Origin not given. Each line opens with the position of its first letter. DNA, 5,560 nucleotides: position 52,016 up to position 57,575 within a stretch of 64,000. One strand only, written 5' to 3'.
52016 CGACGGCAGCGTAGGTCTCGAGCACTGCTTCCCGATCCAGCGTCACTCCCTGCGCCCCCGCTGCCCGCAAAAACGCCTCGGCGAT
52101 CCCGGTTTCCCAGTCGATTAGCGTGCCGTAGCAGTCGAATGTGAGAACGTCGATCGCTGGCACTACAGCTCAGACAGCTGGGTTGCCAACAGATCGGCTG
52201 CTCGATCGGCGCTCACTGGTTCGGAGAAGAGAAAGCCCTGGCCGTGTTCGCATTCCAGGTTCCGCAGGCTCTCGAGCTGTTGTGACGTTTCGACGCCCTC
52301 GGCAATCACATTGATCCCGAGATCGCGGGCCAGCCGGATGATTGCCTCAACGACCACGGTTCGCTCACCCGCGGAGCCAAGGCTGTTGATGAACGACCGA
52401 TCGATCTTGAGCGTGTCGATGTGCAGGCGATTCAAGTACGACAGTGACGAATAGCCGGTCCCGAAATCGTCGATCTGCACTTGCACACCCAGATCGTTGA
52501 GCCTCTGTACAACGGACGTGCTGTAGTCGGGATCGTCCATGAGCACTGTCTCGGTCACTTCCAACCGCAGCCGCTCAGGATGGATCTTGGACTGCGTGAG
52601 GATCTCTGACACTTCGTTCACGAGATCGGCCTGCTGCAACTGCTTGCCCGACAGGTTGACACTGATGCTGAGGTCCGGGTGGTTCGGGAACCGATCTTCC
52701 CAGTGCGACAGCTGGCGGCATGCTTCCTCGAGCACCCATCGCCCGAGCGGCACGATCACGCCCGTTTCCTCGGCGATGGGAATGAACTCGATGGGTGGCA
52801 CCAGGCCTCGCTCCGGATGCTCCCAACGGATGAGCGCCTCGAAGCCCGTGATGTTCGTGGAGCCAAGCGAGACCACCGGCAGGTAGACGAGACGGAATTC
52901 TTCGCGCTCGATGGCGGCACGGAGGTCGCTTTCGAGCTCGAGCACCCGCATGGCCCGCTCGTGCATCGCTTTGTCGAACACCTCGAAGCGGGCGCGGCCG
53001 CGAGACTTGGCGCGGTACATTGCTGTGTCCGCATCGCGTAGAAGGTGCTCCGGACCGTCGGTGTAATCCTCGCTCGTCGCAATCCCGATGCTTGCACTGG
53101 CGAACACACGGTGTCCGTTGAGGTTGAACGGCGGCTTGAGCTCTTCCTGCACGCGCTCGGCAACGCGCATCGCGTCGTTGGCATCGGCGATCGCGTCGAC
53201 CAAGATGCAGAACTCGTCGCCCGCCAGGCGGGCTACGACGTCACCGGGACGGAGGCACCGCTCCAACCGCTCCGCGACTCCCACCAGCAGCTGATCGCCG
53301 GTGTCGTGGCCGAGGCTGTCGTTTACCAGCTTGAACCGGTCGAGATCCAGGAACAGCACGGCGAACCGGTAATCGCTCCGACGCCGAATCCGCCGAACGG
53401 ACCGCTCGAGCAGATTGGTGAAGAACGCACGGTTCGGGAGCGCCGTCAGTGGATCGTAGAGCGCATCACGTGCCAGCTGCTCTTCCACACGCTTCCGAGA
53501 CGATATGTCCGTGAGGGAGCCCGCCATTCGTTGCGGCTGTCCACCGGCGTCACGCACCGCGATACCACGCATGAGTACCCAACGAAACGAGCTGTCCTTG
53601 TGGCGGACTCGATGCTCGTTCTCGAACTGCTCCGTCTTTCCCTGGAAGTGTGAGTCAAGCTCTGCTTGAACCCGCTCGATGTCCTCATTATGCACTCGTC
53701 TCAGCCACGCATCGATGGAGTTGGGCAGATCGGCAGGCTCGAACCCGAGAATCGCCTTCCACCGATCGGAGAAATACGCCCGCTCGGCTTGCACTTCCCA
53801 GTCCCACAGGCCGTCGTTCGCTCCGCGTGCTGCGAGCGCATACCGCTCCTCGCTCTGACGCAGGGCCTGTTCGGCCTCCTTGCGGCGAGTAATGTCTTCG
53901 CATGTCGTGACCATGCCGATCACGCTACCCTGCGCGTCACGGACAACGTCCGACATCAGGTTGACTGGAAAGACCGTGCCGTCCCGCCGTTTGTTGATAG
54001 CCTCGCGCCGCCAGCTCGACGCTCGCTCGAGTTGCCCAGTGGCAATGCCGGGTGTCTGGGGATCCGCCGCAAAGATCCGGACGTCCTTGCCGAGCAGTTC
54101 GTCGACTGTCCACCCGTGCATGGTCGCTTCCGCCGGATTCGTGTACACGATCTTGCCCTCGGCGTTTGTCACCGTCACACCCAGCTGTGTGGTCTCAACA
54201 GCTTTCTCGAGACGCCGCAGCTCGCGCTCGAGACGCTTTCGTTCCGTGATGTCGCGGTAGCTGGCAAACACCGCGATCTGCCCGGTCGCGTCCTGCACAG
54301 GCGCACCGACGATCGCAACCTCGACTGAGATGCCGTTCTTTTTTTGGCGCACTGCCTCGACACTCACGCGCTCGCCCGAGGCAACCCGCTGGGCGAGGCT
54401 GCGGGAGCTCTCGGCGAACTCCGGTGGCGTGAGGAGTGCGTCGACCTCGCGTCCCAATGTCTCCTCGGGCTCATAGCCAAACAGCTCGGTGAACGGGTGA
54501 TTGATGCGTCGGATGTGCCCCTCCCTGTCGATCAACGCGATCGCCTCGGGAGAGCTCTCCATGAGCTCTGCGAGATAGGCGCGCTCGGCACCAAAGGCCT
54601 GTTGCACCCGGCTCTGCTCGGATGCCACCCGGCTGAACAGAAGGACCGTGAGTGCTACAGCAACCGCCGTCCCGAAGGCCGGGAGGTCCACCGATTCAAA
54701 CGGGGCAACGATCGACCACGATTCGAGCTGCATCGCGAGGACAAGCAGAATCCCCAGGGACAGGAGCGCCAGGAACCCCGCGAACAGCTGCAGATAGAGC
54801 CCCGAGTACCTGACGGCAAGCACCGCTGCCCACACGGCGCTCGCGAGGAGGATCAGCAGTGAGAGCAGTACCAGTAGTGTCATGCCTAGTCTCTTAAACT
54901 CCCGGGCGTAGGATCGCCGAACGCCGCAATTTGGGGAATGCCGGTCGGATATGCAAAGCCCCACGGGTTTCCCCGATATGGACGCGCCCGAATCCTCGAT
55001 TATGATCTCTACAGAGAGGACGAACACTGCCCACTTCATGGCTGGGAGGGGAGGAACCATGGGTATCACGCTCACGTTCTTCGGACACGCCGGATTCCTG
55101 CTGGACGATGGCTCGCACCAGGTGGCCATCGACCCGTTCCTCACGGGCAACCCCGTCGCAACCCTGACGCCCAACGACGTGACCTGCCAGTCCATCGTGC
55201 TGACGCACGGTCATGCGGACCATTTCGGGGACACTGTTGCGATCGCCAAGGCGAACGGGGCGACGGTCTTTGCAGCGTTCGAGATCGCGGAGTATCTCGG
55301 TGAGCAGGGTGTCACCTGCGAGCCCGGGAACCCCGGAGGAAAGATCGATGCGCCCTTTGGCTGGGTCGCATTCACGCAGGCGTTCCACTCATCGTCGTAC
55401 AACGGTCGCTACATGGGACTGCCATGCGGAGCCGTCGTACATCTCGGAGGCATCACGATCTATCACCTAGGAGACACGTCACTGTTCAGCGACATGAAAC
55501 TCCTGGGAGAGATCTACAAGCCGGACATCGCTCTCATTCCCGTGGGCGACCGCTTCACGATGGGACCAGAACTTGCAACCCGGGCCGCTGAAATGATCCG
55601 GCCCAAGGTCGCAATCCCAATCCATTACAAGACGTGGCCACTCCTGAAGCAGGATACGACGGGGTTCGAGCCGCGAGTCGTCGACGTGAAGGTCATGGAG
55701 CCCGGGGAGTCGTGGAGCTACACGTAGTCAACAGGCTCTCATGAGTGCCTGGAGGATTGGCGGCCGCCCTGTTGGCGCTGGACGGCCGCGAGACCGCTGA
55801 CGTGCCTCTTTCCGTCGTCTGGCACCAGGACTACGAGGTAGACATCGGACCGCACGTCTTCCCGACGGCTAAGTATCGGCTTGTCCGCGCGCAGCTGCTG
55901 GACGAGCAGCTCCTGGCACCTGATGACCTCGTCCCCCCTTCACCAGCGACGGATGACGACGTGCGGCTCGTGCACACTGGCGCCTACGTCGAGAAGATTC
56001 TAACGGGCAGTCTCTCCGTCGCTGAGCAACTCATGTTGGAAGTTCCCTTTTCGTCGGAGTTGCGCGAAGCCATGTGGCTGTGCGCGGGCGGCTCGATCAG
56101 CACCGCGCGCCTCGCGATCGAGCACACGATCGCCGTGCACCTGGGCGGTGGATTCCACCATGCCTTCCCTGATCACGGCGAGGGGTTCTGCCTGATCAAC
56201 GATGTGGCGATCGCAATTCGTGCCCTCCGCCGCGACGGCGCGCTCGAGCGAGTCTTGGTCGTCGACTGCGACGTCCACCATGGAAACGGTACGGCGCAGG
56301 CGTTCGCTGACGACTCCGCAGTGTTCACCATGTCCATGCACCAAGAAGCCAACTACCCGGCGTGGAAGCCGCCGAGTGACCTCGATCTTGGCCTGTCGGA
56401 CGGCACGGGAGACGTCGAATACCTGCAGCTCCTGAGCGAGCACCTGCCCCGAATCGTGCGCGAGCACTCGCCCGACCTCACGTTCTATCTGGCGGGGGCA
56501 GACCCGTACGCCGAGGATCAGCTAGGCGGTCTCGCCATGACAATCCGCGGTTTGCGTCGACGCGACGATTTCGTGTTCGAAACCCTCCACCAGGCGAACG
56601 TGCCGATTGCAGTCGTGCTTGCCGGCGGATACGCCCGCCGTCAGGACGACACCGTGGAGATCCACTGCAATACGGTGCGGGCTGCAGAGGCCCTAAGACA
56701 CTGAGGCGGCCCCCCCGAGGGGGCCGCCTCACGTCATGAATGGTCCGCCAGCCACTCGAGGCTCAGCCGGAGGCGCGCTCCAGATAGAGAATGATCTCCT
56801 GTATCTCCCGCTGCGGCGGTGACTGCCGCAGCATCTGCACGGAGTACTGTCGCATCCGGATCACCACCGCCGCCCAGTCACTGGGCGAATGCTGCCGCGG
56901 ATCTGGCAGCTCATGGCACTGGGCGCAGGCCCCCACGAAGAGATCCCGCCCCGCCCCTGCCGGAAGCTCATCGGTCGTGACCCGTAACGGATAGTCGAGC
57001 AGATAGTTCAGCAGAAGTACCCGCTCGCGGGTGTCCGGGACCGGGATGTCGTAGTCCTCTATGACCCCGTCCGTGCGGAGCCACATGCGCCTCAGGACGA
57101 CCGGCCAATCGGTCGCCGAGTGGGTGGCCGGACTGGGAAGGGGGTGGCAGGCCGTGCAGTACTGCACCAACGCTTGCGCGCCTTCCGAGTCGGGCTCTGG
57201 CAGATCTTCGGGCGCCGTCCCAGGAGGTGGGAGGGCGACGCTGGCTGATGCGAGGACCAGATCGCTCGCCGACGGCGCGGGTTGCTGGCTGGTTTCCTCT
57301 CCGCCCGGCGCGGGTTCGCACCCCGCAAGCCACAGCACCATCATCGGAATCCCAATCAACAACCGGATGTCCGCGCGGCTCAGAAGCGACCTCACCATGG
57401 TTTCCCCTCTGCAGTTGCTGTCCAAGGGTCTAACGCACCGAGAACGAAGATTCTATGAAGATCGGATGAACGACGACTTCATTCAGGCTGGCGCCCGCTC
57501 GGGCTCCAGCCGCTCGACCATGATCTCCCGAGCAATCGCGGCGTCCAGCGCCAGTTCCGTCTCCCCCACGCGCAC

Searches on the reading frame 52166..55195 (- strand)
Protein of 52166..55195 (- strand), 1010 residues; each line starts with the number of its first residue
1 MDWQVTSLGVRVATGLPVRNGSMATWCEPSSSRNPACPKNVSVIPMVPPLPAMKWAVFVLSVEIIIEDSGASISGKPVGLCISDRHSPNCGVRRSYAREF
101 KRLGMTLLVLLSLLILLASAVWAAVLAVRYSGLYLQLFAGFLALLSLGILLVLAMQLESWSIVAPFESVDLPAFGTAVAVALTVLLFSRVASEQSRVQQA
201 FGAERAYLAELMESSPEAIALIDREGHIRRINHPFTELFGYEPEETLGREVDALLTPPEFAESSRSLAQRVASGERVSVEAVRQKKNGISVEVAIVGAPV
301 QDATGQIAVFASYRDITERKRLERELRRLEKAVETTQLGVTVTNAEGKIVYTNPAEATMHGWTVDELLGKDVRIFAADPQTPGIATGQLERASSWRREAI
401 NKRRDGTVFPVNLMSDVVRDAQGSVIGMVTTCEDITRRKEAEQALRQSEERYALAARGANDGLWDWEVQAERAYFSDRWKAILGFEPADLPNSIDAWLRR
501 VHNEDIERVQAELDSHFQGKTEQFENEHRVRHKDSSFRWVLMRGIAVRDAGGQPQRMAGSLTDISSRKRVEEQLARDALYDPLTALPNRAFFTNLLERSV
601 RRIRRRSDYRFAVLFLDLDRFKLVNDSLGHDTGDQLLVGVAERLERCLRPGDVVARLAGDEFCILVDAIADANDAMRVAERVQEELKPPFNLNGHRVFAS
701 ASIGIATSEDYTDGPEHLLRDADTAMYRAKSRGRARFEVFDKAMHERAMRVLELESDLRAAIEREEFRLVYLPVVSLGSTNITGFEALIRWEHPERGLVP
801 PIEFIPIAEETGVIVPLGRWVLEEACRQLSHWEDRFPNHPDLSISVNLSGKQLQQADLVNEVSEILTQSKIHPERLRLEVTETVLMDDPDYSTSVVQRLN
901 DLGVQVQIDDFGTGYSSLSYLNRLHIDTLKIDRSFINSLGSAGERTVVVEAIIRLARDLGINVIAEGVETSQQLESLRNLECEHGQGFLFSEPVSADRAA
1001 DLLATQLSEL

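Call 41: search_protein_families(library=pfam, proteins=[window:52166-55195:-], max_evalue=0.0001)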
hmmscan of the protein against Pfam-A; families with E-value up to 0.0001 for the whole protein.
window:52166-55195:- (1010 aa): 9 families
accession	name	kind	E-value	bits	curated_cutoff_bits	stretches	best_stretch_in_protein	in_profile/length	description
PF00563.25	EAL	-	8.2e-77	258.2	31.3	1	757-993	3-236/236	EAL domain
PF00990.26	GGDEF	-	7.3e-49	166.1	23.8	1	578-735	1-160/161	Diguanylate cyclase, GGDEF domain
PF13426.13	PAS_9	-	5.6e-35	120.2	27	2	339-436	3-102/103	PAS domain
PF00989.32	PAS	-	2.5e-33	114.9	22.6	2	328-435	2-113/113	PAS fold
PF08447.18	PAS_3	-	8.9e-33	112.9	25.6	2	473-559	2-87/89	PAS fold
PF08448.16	PAS_4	-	1.4e-30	106.2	23.1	2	213-321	2-110/110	PAS fold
PF13188.13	PAS_8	-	2.9e-15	56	21.8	1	207-258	2-54/65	PAS domain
PF13596.12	PAS_10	-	3.5e-09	37.7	22.1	0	209-308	2-96/106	PAS domain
PF12860.13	PAS_7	-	1.9e-06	28.4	27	0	216-323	5-114/115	PAS fold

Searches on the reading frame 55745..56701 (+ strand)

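Call 41: search_protein_families(library=pfam, proteins=[window:55745-56701:+], max_evalue=0.0001)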
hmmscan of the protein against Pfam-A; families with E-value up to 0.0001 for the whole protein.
window:55745-56701:+ (319 aa): 1 family
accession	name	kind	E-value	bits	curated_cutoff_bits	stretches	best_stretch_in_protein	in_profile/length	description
PF00850.24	Hist_deacetyl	-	1.9e-62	211.7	27.9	1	37-299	1-285/298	Histone deacetylase domain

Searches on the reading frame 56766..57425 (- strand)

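Call 41: search_protein_families(library=pfam, proteins=[window:56766-57425:-], max_evalue=0.0001)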
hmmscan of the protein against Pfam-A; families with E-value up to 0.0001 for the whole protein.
window:56766-57425:- (220 aa): 1 family
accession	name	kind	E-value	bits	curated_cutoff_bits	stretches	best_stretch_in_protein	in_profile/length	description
PF13442.11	Cytochrome_CBB3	-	9.2e-05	23.1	27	0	158-214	5-67/68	Cytochrome C oxidase, cbb3-type, subunit III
